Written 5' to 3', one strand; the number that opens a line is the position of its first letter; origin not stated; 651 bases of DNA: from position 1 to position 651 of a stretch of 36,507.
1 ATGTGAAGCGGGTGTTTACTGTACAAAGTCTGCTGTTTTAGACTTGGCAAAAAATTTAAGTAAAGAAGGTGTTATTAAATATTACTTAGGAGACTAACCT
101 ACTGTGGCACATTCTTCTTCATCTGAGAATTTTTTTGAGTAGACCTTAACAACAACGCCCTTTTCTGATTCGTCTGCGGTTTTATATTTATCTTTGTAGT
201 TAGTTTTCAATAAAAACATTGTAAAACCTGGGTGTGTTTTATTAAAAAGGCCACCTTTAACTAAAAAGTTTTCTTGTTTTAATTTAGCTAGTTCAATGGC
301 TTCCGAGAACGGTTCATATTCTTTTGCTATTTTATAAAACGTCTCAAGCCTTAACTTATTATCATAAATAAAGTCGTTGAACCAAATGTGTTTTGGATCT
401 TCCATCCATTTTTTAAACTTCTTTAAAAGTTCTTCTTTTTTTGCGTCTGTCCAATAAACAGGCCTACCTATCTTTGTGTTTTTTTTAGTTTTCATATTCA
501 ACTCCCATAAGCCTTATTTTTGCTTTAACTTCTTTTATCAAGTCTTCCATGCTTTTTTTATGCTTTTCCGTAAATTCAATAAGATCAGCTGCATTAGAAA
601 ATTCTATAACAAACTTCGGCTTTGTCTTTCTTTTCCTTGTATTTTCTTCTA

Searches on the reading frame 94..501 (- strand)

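Call 73: search_protein_families(library=phrogs, proteins=[window:94-501:-], max_evalue=0.001)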
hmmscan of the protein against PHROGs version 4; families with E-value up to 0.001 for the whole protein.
window:94-501:- (135 aa): 1 family
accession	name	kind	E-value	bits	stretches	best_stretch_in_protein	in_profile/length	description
phrog_3064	-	head and packaging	0.00015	22.3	0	53-126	96-172/175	terminase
